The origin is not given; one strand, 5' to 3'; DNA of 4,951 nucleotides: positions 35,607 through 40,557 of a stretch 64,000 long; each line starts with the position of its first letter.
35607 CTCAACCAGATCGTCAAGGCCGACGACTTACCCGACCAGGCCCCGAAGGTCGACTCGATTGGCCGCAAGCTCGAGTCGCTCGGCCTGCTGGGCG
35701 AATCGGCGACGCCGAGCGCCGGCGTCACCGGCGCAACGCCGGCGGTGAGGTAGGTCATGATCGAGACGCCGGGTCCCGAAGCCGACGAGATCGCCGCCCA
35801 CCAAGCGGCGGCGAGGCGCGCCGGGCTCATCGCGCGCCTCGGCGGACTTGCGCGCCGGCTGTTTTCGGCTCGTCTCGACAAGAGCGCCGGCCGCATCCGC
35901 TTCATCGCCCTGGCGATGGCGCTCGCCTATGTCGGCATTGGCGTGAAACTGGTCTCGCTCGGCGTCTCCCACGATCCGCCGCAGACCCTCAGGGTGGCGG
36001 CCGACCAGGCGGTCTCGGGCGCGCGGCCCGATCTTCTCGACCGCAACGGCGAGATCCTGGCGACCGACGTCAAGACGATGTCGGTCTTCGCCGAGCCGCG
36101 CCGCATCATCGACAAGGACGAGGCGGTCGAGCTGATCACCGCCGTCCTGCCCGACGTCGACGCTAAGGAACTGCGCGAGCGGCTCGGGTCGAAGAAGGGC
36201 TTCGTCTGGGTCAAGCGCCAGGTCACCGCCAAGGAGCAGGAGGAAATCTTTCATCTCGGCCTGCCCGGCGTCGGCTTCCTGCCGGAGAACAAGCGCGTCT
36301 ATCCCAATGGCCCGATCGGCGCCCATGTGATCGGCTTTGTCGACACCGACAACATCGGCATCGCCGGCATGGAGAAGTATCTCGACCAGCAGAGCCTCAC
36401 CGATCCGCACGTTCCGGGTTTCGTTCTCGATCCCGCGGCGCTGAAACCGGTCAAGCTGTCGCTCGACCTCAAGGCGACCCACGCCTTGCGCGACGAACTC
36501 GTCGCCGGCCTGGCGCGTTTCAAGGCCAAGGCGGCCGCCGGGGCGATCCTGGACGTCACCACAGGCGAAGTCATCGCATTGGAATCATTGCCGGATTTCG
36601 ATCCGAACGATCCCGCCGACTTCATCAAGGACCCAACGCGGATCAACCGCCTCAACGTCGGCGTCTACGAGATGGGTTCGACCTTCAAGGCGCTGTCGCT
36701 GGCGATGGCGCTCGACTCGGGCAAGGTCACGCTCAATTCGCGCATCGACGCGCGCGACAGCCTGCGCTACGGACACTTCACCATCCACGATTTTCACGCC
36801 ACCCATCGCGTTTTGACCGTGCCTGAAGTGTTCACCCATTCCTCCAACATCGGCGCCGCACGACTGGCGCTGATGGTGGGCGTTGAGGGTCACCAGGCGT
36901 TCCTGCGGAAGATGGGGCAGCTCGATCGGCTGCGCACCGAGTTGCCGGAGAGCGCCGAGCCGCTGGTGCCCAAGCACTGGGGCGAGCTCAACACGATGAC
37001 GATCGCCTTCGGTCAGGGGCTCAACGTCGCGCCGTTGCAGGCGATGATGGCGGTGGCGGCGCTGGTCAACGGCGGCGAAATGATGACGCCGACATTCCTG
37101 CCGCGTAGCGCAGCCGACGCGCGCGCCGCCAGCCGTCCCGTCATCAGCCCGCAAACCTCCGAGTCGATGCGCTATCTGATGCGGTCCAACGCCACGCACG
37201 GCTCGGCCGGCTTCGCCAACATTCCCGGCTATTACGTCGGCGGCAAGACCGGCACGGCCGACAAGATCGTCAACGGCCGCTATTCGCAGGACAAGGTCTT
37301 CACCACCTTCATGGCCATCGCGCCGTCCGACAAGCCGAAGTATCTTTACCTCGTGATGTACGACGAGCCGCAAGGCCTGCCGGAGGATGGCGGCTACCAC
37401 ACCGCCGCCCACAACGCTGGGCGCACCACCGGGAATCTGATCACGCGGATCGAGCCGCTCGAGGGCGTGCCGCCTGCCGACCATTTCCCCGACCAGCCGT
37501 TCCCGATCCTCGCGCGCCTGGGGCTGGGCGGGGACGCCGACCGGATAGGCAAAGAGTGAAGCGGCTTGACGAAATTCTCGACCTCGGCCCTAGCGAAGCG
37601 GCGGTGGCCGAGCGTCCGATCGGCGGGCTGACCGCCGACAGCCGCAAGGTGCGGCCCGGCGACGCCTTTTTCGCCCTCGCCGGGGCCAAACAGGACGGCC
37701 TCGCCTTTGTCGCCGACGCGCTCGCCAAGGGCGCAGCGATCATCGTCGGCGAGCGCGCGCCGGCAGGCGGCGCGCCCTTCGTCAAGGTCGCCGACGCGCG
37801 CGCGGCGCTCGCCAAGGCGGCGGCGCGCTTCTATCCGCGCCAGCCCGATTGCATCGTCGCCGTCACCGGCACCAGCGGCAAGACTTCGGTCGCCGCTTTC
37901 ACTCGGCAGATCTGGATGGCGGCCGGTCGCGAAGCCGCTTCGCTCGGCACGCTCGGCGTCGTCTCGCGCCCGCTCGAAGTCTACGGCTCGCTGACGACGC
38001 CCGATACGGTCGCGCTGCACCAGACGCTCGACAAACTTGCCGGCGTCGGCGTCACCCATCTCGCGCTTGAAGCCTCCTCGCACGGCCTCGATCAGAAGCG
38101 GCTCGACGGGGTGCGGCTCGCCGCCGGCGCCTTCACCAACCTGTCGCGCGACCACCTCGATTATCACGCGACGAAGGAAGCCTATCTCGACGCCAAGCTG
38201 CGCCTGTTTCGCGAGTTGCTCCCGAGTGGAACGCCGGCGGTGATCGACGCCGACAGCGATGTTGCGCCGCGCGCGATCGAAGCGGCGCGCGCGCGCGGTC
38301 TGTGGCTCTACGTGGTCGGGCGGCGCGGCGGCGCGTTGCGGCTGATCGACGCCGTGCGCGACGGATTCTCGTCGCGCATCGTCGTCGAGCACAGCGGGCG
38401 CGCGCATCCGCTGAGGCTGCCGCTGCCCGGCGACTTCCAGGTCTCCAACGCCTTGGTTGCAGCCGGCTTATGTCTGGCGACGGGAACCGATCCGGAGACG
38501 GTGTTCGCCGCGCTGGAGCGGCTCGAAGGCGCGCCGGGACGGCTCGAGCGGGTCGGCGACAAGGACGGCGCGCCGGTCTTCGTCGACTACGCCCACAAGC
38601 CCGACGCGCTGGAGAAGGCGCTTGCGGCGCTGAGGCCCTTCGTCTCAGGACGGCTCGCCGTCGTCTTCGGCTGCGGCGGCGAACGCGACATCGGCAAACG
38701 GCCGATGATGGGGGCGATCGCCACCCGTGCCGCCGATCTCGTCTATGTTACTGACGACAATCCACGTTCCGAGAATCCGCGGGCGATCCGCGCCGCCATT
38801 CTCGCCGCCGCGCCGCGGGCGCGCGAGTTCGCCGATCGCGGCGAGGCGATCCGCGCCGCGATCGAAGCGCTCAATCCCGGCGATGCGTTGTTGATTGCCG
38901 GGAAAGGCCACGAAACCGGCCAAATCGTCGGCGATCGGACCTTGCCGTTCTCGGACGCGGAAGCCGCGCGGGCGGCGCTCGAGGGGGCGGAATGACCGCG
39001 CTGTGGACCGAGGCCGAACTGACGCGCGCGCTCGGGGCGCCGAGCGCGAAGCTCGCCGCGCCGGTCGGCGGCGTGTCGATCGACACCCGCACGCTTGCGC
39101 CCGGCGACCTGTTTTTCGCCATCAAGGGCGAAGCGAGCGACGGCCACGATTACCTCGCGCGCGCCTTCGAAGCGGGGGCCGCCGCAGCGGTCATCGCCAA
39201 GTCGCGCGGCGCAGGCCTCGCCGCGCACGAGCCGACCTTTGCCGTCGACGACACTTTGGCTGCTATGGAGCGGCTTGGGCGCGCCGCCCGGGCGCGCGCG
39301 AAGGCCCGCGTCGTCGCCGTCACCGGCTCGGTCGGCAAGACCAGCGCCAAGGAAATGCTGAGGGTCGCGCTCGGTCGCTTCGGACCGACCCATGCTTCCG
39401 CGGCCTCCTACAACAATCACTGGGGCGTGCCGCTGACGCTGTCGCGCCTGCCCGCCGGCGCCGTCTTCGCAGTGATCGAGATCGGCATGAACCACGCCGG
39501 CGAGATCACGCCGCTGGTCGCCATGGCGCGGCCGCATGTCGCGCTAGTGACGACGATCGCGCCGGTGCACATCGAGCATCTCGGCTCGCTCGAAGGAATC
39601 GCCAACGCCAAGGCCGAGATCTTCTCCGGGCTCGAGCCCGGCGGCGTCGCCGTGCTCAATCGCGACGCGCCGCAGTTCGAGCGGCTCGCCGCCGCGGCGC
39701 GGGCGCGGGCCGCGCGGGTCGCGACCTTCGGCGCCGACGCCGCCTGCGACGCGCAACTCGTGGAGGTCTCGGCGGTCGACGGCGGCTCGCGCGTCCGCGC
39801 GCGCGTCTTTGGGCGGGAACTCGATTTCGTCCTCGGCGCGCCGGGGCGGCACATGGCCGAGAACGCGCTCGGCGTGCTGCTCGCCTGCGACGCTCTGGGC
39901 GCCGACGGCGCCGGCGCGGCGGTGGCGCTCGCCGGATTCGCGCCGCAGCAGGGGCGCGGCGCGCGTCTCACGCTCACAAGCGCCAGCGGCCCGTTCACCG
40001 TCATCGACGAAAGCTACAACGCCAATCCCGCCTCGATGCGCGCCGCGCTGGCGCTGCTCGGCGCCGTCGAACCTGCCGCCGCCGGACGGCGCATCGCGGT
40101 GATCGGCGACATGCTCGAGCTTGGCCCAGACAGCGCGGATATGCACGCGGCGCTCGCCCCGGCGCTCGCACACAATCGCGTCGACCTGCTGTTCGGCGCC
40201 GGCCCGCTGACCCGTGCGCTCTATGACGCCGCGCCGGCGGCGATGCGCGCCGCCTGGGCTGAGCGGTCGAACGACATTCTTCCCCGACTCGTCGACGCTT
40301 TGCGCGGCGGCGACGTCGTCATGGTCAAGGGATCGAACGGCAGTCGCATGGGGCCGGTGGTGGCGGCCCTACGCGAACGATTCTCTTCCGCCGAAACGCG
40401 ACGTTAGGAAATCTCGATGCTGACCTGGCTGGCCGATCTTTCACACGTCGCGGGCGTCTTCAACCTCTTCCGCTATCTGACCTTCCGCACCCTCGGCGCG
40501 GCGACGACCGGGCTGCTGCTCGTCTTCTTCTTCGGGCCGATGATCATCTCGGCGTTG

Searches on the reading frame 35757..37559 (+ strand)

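Call 46: search_protein_families(library=pfam, proteins=[window:35757-37559:+], max_evalue=0.00001)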
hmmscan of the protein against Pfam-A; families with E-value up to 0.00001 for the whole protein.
window:35757-37559:+ (600 aa): 2 families
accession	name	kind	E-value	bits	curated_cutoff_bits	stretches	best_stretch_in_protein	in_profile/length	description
PF00905.27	Transpeptidase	-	9.1e-55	186.4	22.1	1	263-549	4-289/299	Penicillin binding protein transpeptidase domain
PF03717.20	PBP_dimer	-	1.2e-13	52.3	24.4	1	88-198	4-126/180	Penicillin-binding Protein dimerisation domain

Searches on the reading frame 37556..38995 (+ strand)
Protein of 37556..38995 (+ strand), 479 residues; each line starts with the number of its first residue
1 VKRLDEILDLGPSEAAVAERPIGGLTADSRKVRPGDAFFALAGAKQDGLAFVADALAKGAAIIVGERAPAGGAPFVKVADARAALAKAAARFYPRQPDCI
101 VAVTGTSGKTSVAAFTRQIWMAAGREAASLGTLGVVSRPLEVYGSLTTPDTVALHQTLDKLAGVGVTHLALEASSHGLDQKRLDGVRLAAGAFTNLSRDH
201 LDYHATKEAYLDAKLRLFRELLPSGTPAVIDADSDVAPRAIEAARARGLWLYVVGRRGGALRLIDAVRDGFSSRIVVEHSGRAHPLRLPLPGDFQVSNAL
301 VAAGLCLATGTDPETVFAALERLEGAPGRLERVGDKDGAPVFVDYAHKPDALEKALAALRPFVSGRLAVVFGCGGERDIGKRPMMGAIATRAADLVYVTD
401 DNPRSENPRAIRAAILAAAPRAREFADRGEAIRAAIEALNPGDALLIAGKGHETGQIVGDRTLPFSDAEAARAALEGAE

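Call 46: search_protein_families(library=pfam, proteins=[window:37556-38995:+], max_evalue=0.00001)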
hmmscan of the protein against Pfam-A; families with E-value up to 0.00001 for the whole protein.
window:37556-38995:+ (479 aa): 3 families
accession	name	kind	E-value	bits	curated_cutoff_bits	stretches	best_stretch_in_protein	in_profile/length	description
PF08245.18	Mur_ligase_M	-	3.6e-42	145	24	1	103-305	1-199/200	Mur ligase middle domain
PF02875.26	Mur_ligase_C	-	1.6e-35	123.1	28.4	1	328-451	1-127/127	Mur ligase, glutamate ligase domain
PF01225.30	Mur_ligase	-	1.3e-10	42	21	1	22-93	2-95/95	Mur ligase family, catalytic domain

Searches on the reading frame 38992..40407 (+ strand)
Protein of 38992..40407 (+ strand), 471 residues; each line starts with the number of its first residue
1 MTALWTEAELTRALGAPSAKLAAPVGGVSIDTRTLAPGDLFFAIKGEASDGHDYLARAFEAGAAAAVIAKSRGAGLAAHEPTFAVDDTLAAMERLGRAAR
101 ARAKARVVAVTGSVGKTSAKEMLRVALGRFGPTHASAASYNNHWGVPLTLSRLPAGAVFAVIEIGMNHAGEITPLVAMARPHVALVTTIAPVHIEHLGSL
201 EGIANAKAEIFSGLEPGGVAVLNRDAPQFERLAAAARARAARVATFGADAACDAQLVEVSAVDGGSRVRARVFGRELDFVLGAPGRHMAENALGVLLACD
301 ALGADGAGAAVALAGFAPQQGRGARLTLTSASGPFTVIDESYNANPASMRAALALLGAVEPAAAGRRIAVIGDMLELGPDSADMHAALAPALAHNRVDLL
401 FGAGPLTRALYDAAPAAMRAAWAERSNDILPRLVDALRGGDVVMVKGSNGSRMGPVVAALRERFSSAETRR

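Call 46: search_protein_families(library=pfam, proteins=[window:38992-40407:+], max_evalue=0.00001)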
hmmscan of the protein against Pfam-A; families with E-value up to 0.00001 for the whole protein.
window:38992-40407:+ (471 aa): 3 families
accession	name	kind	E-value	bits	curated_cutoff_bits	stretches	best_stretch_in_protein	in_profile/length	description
PF08245.18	Mur_ligase_M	-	2.6e-40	139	24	1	110-298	1-199/200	Mur ligase middle domain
PF02875.26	Mur_ligase_C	-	1.2e-18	68.6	28.4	1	325-448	2-126/127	Mur ligase, glutamate ligase domain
PF01225.30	Mur_ligase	-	1.5e-08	35.4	21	1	26-97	3-92/95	Mur ligase family, catalytic domain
